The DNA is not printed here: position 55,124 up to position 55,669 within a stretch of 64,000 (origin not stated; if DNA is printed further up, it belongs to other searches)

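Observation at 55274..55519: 81-aa ORF under the putative sigma54 promoter, with faint NHLP/Nif11-leader-like N-terminus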

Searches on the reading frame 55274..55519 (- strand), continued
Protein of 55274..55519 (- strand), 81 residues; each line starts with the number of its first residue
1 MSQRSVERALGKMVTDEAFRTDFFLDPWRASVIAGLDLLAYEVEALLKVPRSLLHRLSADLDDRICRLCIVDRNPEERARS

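Call 62: find_encoding_contigs(protein=P0235, flank=7000, max_places=1)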
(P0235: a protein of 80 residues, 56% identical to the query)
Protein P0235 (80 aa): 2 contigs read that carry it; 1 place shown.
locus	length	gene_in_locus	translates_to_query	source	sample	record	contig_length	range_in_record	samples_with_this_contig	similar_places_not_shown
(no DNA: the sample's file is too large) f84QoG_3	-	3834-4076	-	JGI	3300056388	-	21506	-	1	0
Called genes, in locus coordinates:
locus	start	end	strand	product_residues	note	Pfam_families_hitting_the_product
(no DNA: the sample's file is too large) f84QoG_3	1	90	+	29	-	?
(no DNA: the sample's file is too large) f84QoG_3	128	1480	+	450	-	PF00370:FGGY_N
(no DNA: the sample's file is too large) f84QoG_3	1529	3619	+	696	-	PF01590:GAF, PF13185:GAF_2, PF01590:GAF, PF13185:GAF_2, PF00158:Sigma54_activat, PF14532:Sigma54_activ_2, PF07728:AAA_5, PF25601:AAA_lid_14, +3 more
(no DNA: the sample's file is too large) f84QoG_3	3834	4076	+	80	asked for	PF14407:Frankia_peptide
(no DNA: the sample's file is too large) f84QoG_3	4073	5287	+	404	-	PF25917:BSH_RND (weak), PF25973:BSH_CzcB, PF25944:Beta-barrel_RND (weak), PF25954:Beta-barrel_RND_2, PF25975:CzcB_C (weak), PF25989:YknX_C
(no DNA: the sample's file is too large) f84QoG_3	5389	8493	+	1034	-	PF00873:ACR_tran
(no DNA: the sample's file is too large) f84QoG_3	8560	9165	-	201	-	-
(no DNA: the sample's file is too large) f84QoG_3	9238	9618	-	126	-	PF00581:Rhodanese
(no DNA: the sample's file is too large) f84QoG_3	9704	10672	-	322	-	PF00291:PALP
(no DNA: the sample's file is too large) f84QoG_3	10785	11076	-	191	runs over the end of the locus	PF07021:MetW, PF13489:Methyltransf_23, PF13847:Methyltransf_31, PF08241:Methyltransf_11, PF08242:Methyltransf_12, PF13649:Methyltransf_25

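Call 67: search_protein_families(library=pfam, proteins=[P0089, P0161, P0172, P0182, P0108, P0056, P0149, P0072, P0042, P0065], max_evalue=0.01)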
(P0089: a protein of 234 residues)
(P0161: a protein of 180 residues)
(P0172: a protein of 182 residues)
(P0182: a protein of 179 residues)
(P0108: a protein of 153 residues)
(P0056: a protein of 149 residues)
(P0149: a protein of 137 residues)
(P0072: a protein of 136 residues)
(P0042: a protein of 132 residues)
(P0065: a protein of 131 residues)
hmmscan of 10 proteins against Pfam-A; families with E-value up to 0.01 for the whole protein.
P0089 (234 aa): 3 families
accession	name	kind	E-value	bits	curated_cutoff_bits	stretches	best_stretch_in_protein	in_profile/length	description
PF16576.10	HlyD_D23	-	1e-19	71.1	30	1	54-148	120-214/214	Barrel-sandwich domain of CusB or HlyD membrane-fusion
PF13437.12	HlyD_3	-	8.6e-15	55.8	22.2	1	54-145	11-106/106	HlyD family secretion protein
PF14407.11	Frankia_peptide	-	1.1e-08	35.6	48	1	6-56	2-52/63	Ribosomally synthesized peptide prototyped by Frankia Franean1_4349.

P0161 (180 aa): 1 family
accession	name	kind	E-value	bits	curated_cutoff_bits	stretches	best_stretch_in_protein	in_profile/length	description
PF14407.11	Frankia_peptide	-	1.4e-12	48.1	48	1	89-150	2-63/63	Ribosomally synthesized peptide prototyped by Frankia Franean1_4349.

P0172 (182 aa): 2 families
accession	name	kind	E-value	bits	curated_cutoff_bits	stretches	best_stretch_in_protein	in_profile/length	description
PF14407.11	Frankia_peptide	-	1.5e-08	35.2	48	1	10-55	1-46/63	Ribosomally synthesized peptide prototyped by Frankia Franean1_4349.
PF09335.16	VTT_dom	-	1.4e-06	29.2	33.9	1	59-159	23-123/123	VTT domain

P0182 (179 aa): 1 family
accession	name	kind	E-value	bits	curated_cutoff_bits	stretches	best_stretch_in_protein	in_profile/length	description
PF14407.11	Frankia_peptide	-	4.8e-10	40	48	1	47-91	1-45/63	Ribosomally synthesized peptide prototyped by Frankia Franean1_4349.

P0108 (153 aa): 1 family
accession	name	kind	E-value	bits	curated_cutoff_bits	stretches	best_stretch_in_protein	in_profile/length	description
PF14407.11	Frankia_peptide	-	1.9e-07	31.7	48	1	6-62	2-58/63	Ribosomally synthesized peptide prototyped by Frankia Franean1_4349.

P0056 (149 aa): 1 family
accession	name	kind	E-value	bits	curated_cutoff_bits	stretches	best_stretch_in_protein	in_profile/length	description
PF14407.11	Frankia_peptide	-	1.4e-08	35.3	48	1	5-66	1-62/63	Ribosomally synthesized peptide prototyped by Frankia Franean1_4349.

P0149 (137 aa): 1 family
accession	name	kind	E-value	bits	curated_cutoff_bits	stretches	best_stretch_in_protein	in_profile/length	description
PF14407.11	Frankia_peptide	-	1.2e-09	38.7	48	1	65-129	2-63/63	Ribosomally synthesized peptide prototyped by Frankia Franean1_4349.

P0072 (136 aa): 1 family
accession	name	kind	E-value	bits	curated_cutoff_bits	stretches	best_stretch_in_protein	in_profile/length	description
PF14407.11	Frankia_peptide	-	4.1e-07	30.6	48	1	5-64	1-60/63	Ribosomally synthesized peptide prototyped by Frankia Franean1_4349.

P0042 (132 aa): 1 family
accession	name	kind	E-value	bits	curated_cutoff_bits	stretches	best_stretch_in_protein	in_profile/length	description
PF14407.11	Frankia_peptide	-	3.6e-10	40.4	48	1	6-67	2-63/63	Ribosomally synthesized peptide prototyped by Frankia Franean1_4349.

P0065 (131 aa): 1 family
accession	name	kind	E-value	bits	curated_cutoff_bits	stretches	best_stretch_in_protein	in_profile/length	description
PF14407.11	Frankia_peptide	-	7.3e-07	29.8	48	1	5-57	1-53/63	Ribosomally synthesized peptide prototyped by Frankia Franean1_4349.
